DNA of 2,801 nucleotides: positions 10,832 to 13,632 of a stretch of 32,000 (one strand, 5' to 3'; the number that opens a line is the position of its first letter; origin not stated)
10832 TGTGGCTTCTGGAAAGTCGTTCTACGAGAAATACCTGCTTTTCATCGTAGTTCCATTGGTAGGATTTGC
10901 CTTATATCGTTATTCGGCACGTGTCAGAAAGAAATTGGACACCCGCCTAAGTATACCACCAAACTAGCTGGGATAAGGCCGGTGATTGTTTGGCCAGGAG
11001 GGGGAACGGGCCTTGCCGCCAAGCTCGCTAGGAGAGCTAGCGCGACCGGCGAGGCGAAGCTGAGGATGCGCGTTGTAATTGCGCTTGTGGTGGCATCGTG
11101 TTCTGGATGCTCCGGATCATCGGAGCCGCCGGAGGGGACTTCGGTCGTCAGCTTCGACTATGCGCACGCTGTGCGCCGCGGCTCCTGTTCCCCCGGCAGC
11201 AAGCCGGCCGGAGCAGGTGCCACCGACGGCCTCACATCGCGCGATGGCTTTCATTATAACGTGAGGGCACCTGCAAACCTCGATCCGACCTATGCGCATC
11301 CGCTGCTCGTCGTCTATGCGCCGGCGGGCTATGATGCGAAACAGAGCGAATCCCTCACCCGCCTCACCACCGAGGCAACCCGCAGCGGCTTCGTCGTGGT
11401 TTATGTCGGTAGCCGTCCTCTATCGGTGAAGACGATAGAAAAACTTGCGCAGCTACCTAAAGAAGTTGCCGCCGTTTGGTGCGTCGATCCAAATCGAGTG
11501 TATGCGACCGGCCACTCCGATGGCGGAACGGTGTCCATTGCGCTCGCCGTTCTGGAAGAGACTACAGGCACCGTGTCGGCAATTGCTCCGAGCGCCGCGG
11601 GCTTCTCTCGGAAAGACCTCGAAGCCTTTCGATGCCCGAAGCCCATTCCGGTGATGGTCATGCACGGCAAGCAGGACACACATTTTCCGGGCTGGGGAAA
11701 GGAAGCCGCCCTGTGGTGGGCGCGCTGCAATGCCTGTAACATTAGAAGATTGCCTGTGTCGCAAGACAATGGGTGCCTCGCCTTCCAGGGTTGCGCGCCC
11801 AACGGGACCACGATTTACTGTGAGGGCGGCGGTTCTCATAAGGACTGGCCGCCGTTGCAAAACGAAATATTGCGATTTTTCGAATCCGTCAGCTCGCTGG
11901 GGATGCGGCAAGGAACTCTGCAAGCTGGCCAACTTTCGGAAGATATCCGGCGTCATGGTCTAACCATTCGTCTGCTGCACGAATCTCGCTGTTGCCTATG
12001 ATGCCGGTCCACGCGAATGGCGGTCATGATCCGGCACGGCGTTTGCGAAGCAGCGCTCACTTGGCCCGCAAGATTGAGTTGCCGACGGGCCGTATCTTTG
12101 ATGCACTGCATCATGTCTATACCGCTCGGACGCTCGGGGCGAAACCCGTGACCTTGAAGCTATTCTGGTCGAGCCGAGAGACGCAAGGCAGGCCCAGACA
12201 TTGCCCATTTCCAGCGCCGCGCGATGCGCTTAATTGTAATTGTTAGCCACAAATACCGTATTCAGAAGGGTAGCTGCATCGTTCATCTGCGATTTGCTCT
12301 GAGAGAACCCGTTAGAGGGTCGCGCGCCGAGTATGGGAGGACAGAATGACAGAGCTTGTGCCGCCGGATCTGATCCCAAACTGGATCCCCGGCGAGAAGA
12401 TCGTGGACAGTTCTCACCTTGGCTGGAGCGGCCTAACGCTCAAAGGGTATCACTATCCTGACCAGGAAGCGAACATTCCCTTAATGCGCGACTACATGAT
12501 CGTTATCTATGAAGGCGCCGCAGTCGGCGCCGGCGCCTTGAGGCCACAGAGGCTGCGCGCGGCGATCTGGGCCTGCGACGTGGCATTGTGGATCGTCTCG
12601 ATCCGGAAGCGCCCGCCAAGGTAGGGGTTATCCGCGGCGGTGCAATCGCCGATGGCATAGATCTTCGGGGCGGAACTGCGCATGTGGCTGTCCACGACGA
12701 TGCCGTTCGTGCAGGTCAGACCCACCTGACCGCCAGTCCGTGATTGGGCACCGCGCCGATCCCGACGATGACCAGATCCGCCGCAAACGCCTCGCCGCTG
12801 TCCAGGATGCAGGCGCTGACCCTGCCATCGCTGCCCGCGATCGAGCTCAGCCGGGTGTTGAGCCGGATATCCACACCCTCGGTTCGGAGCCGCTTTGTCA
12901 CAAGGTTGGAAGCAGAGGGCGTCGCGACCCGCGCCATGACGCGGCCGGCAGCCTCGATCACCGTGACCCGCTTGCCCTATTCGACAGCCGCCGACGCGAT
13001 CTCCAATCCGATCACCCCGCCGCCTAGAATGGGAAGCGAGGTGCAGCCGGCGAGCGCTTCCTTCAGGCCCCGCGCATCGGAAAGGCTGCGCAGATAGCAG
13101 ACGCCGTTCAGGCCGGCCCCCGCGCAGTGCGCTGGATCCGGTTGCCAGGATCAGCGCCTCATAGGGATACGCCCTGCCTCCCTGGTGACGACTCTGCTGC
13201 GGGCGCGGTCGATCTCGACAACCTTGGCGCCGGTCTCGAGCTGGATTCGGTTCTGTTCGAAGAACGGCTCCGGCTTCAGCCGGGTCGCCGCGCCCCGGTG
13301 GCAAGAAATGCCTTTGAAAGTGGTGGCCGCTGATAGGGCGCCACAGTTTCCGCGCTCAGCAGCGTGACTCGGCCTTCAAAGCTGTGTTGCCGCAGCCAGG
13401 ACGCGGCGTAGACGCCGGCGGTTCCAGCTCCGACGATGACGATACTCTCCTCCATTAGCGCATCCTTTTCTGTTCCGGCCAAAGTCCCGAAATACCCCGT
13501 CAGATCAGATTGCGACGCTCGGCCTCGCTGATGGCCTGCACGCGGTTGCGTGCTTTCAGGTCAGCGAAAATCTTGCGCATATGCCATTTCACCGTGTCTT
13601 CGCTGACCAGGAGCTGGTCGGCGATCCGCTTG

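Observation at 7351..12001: Divergent copper membrane monooxygenase (CuMMO) operon in C-A-B order with two extra genes, in a non-methanotroph-looking genome context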

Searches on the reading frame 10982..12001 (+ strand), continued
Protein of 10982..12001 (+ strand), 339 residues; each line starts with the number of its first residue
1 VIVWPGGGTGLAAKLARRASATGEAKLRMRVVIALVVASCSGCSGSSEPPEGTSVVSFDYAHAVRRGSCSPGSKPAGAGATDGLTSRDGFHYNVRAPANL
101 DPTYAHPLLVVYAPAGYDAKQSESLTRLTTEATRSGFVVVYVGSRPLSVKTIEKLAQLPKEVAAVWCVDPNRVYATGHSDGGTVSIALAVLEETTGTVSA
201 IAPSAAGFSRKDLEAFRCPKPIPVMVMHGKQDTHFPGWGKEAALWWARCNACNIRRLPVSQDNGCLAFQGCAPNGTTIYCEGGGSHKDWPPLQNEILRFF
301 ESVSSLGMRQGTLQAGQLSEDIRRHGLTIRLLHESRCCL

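Call 70: predict_structure(alignment_id=A2)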
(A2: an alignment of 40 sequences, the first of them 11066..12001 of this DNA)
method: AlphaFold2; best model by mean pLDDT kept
length: 311 residues; sequences in the alignment: 40
mean_pLDDT: 88.7   pTM: 0.84
mean pLDDT of the five models: 88.7, 87.9, 87.6, 87.4, 87.0
residues with pLDDT >= 90: 233; 70-90: 34; 50-70: 32; < 50: 12
segments of 3 or more residues with pLDDT < 50: 302-309
pLDDT, mean of each block of 10 residues (from residue 1): 53 56 89 94 91 97 98 97 98 96 98 98 98 97 97 97 96 92 95 97 91 97 98 95 97 89 91 85 64 68 44 36
secondary structure, 60 per line:
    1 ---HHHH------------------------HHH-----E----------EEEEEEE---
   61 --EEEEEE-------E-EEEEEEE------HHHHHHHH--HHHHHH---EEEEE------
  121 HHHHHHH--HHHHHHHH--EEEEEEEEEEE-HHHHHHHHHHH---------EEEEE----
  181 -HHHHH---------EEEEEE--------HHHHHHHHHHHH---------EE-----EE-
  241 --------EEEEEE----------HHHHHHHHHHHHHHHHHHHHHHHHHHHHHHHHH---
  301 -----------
elements in order: H4-7 E51-57 E63-68 E78-84 H91-98 H101-106 E110-114 H121-127 H130-137 E140-150 H152-162 E172-176 H182-186 E196-201 H210-221 E249-254 H265-297

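Call 72: fold_search(model_id=the predicted structure, library=pdb)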
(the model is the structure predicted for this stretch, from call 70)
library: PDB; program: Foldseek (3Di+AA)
matches with E <= 10: 1687; with E <= 0.001: 802
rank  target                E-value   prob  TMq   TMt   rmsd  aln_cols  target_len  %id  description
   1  8jh8_A                1.7e-12  1.00  0.62  0.77   4.2       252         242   19  Structure-based characterization and improvement of an enzymatic activity of Acremonium alcalophilum feruloyl esterase (released 2024-04-17)
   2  9j07                  9.7e-11  1.00  0.58  0.60   4.9       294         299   19  Acetyl xylan esterase B from Aspergillus oryzae (AoAXEB), apo form (released 2025-02-05)
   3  9j08                  1.4e-10  1.00  0.58  0.60   4.8       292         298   20  Acetyl xylan esterase B from Aspergillus oryzae (AoAXEB), succinate complex form (released 2025-02-05)
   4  8daj                  8.4e-10  1.00  0.56  0.57   5.5       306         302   17  Structure and Biochemistry of a Promiscuous Thermophilic Polyhydroxybutyrate Depolymerase from Lihuaxuella thermophilia (released 2023-02-15)
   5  3wyd_A                6.4e-09  1.00  0.49  0.76   3.3       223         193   20  C-terminal esterase domain of LC-Est1 (released 2014-11-12)
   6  9byu                  8.6e-09  1.00  0.53  0.54   6.4       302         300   17  Structure and stability of an apo thermophilic esterase that hydrolyzes polyhydroxybutyrate (released 2024-11-06)
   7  3wyd_B                1.2e-08  1.00  0.48  0.76   3.9       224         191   20  C-terminal esterase domain of LC-Est1 (released 2014-11-12)
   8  5x6s_A                8.9e-08  1.00  0.52  0.59   5.3       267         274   14  Acetyl xylan esterase from Aspergillus awamori (released 2017-08-23)
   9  5aob                  1.1e-07  1.00  0.48  0.53   7.1       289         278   12  The structure of a novel thermophilic esterase from the Planctomycetes species, Thermogutta terrifontis, Est2-butyrate b (released 2015-12-09)
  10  8iy8_A                1.3e-07  1.00  0.54  0.60   4.0       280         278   17  Structure insight into substrate recognition and catalysis by feruloyl esterase from Aspergillus sydowii (released 2023-10-25)
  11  8iyb_A                1.3e-07  1.00  0.52  0.58   4.6       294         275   17  Structure insight into substrate recognition and catalysis by feruloyl esterase from Aspergillus sydowii (released 2023-10-25)
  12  5aoc                  1.9e-07  1.00  0.49  0.55   6.4       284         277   12  The structure of a novel thermophilic esterase from the Planctomycetes species, Thermogutta terrifontis, Est2-valerate b (released 2015-12-09)
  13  6xyc                  2.8e-07  1.00  0.48  0.52   7.8       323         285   12  Truncated form of carbohydrate esterase from gut microbiota (released 2021-01-27)
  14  5ao9                  2.9e-07  1.00  0.47  0.51   6.5       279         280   12  The structure of a novel thermophilic esterase from the Planctomycetes species, Thermogutta terrifontis, Est2-native (released 2015-12-09)
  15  1auo_A                3.1e-07  1.00  0.46  0.62   4.8       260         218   15  CARBOXYLESTERASE FROM PSEUDOMONAS FLUORESCENS (released 1998-03-04)
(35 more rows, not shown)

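Call 93: search_protein_representatives(protein=window:11066-12001:+)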
Query: 311 residues. Proteins with E-value up to 0.001 (for the whole library): 1776; up to 1e-10: 211; up to 1e-30: 99. The best 150 are listed.
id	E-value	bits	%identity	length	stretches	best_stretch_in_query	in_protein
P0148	4.1e-101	354.8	57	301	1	10-275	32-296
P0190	1.6e-85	303.6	50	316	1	6-275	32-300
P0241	2.8e-74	266.6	46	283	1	7-273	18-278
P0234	5.6e-73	262.4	47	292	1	13-275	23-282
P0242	5.2e-71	255.9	46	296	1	6-275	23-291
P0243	1.6e-70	254.3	46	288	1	28-275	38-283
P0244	2.8e-70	253.5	44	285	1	22-273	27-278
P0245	5.7e-69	249.2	47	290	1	6-272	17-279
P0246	2.2e-68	247.3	43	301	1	29-275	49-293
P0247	2.5e-66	240.5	44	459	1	5-274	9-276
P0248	4.0e-66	239.8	45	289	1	3-274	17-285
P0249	1.7e-65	237.7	46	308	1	12-273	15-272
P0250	2.4e-65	237.3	44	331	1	37-273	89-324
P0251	1.4e-64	234.7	46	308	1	40-275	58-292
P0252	8.2e-64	232.2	46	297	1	13-273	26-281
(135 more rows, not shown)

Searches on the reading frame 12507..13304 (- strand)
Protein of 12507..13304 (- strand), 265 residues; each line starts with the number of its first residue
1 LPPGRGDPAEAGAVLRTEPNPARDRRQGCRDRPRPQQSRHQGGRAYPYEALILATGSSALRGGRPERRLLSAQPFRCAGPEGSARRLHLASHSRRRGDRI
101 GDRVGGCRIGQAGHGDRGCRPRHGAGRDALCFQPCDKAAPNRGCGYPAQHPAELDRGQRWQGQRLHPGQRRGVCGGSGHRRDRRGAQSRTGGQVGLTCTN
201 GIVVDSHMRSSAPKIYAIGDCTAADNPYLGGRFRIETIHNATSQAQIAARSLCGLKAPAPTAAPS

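Call 6: search_protein_families(library=pfam, proteins=[window:12507-13304:-], max_evalue=0.001)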
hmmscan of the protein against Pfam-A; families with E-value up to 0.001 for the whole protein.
window:12507-13304:- (265 aa): 1 family
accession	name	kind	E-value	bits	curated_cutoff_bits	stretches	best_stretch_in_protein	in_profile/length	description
PF07992.20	Pyr_redox_2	-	6.2e-13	49.3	26.1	1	192-245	245-291/291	Pyridine nucleotide-disulphide oxidoreductase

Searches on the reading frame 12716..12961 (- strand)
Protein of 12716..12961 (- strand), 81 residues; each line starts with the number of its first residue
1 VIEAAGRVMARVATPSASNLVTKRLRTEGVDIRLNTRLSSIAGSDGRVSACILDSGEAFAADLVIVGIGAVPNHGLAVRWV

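Call 76: search_protein_families(library=ncbifam, proteins=[window:12716-12961:-], max_evalue=0.001)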
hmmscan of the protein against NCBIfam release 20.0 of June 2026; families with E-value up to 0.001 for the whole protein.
window:12716-12961:- (81 aa): 14 families
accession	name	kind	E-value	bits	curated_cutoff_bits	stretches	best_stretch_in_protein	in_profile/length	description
NF042949.2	3PPDioc_HcaD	equivalog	2e-11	43.3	450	1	1-78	170-246/386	3-phenylpropionate/cinnamic acid dioxygenase ferredoxin--NAD(+) reductase subunit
NF007286.0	PRK09754.1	equivalog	2e-10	40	447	1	2-78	173-247/400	phenylpropionate dioxygenase ferredoxin reductase subunit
NF041682.1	ant_diox_AndAa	equivalog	6.4e-10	38.3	650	1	1-78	173-249/406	anthranilate 1,2-dioxygenase system ferredoxin--NAD(+) reductase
NF003437.0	PRK04965.1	equivalog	1.5e-06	27.5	392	1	2-78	170-245/378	NADH:flavorubredoxin reductase NorW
NF007123.0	PRK09564.1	equivalog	1.9e-06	26.9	458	1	1-75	177-249/444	CoA-disulfide reductase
NF046103.1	NOXase_Strep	equivalog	2e-06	27.1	600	1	2-77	176-249/442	H2O-forming NADH oxidase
TIGR03385.1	CoA_CoA_reduc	equivalog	6e-06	25.3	578.8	1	2-77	178-250/439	CoA-disulfide reductase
TIGR02374.1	nitri_red_nirB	equivalog_domain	1.1e-05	24.1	578.35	1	2-78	169-246/794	nitrite reductase large subunit NirB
NF045765.1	PhenlGlyoxDHPadH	equivalog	4.2e-05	22.6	475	1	2-73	172-242/416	NADH-dependent phenylglyoxylate dehydrogenase subunit epsilon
TIGR01350.1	lipoamide_DH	equivalog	0.00014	20.7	408.8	1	2-74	199-271/461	dihydrolipoyl dehydrogenase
NF004991.0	PRK06370.1-3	subfamily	0.00021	20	620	1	6-73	235-303/509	FAD-containing oxidoreductase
NF040477.1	chlor_oxi_RclA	equivalog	0.00027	19.7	740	1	2-73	187-255/441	reactive chlorine resistance oxidoreductase RclA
NF045637.1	carotdesatCrtDProt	equivalog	0.00031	19.4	580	1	20-66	227-273/485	1-hydroxycarotenoid 3,4-desaturase CrtD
TIGR03467.1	HpnE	equivalog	0.0004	19.8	283.05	1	21-74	214-264/430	hydroxysqualene dehydroxylase HpnE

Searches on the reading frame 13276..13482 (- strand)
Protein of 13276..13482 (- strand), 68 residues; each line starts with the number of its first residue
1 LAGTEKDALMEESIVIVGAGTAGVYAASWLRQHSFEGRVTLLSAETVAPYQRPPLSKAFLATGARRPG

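Call 76: search_protein_families(library=ncbifam, proteins=[window:13276-13482:-], max_evalue=0.001)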
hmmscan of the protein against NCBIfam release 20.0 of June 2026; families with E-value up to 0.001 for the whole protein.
window:13276-13482:- (68 aa): 4 families
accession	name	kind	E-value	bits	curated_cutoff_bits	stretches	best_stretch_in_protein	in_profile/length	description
NF042949.2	3PPDioc_HcaD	equivalog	8.5e-17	61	450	1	12-62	2-52/386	3-phenylpropionate/cinnamic acid dioxygenase ferredoxin--NAD(+) reductase subunit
NF007286.0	PRK09754.1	equivalog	1.4e-13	50.4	447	1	11-62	3-54/400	phenylpropionate dioxygenase ferredoxin reductase subunit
NF041682.1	ant_diox_AndAa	equivalog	2.7e-08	32.9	650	1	11-60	3-52/406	anthranilate 1,2-dioxygenase system ferredoxin--NAD(+) reductase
NF003437.0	PRK04965.1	equivalog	0.00047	19.3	392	1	10-59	1-50/378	NADH:flavorubredoxin reductase NorW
